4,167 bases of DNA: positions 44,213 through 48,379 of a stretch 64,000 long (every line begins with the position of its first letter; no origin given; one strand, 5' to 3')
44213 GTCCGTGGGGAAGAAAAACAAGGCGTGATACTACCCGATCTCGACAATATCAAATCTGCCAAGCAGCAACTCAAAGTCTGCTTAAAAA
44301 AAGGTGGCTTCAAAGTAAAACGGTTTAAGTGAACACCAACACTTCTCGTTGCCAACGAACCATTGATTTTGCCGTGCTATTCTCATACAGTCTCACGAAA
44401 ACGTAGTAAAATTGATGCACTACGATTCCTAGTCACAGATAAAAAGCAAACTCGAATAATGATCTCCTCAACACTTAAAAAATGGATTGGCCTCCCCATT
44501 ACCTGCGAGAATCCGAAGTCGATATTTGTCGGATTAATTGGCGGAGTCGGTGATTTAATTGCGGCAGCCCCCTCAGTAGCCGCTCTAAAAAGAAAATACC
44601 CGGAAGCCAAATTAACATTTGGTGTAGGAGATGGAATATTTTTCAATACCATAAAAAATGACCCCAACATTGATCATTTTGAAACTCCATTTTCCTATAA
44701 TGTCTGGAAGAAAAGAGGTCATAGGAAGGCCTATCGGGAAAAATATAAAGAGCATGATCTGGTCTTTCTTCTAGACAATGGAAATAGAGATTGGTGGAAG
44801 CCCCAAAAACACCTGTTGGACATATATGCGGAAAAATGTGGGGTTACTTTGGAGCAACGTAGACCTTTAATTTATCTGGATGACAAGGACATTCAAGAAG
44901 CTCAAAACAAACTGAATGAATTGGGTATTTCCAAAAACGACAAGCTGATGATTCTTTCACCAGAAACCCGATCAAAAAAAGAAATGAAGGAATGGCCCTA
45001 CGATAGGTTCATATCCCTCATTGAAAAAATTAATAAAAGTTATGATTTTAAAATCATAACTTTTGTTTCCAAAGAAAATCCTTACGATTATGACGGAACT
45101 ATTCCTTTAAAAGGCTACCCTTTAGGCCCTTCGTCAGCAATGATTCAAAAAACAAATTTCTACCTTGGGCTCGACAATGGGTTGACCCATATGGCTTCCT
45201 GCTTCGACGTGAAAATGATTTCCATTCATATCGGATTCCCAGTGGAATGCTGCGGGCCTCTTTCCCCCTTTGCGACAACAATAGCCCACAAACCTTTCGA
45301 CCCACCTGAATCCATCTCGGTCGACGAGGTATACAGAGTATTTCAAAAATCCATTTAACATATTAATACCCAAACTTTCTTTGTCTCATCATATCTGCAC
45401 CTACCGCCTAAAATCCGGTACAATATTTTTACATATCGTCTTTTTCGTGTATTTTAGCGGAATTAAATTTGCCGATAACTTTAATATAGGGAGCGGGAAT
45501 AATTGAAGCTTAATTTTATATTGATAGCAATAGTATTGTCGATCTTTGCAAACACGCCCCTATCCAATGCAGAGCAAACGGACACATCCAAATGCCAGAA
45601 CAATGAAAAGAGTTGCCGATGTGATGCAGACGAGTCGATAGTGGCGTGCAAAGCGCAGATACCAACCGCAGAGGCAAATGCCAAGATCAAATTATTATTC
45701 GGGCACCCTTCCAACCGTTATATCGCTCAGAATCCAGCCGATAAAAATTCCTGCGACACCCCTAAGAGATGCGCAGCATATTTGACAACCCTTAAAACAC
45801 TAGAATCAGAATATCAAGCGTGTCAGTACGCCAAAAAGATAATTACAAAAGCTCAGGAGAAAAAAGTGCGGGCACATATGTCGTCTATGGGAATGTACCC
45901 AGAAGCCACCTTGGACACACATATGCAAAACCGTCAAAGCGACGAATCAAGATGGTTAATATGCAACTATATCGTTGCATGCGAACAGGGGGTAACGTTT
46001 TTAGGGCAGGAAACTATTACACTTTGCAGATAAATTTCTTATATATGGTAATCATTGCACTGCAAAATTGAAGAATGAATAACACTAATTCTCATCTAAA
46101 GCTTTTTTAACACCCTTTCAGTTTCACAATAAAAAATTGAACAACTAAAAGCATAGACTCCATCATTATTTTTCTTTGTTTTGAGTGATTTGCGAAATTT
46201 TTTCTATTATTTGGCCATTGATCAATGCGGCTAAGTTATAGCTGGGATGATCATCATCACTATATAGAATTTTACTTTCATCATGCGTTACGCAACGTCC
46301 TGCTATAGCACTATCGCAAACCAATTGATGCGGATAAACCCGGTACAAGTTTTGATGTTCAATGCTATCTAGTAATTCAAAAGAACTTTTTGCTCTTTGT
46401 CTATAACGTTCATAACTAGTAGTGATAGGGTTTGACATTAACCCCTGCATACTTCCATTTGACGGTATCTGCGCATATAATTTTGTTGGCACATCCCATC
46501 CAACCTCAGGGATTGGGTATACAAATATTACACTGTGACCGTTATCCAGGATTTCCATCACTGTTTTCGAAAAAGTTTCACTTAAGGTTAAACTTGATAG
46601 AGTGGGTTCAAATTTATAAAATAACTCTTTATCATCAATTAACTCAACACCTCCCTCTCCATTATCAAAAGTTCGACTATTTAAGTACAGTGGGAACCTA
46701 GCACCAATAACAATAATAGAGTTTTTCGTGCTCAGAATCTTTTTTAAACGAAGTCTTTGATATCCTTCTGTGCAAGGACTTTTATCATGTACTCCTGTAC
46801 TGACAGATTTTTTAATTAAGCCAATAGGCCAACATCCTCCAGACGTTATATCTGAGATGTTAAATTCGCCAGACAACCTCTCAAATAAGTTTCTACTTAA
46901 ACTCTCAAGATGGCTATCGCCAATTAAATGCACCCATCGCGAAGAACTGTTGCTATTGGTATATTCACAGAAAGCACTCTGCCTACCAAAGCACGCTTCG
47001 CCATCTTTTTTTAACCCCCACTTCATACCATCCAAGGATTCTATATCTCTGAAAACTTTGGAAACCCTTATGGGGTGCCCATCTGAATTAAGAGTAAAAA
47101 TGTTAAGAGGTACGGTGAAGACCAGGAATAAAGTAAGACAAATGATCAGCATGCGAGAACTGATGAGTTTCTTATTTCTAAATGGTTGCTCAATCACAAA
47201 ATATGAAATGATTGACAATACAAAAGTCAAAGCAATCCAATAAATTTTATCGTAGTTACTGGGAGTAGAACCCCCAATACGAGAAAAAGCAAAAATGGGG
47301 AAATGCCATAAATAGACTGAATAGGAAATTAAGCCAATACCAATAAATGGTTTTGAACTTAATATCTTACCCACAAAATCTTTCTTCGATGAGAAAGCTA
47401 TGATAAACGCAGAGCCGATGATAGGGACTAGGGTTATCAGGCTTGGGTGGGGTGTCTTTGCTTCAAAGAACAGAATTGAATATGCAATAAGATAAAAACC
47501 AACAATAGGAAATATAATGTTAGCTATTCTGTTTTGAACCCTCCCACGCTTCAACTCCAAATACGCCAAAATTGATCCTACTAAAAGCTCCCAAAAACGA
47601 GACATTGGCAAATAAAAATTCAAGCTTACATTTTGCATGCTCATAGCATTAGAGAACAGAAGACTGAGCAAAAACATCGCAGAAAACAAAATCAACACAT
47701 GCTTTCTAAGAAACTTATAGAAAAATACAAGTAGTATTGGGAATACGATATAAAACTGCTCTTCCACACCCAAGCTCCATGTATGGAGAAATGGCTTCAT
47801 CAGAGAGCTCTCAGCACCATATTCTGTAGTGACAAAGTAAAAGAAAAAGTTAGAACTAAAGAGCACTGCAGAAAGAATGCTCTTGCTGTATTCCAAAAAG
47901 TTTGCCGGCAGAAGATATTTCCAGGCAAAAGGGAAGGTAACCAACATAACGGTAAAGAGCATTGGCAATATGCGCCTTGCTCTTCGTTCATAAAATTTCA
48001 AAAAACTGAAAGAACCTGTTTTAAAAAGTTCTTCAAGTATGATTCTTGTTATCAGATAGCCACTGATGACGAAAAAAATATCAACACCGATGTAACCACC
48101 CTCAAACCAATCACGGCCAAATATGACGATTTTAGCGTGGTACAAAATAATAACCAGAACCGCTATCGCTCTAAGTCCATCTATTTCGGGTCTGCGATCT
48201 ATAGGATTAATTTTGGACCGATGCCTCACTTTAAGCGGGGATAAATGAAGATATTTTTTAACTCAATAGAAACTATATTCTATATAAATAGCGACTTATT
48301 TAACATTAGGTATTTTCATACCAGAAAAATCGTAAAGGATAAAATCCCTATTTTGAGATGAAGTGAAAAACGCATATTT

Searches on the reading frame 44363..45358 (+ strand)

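Call 65: search_protein_families(library=pfam, proteins=[window:44363-45358:+], max_evalue=0.00001)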
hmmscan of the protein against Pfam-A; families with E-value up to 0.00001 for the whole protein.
window:44363-45358:+ (331 aa): 1 family
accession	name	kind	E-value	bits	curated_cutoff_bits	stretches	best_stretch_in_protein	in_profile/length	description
PF01075.23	Glyco_transf_9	-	7.8e-08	32.4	22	0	117-237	33-146/247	Glycosyltransferase family 9 (heptosyltransferase)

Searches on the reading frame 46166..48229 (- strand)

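Call 66: search_protein_families(library=pfam, proteins=[window:46166-48229:-], max_evalue=0.01)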
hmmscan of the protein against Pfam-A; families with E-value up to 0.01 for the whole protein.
window:46166-48229:- (687 aa): 2 families
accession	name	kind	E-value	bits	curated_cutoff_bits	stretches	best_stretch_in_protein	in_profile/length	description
PF19040.6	SGNH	-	1.9e-29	103.6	27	1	418-673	11-245/248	SGNH domain (fused to AT3 domains)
PF01757.29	Acyl_transf_3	-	3.5e-27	95.8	31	1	14-344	2-322/326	Acyltransferase domain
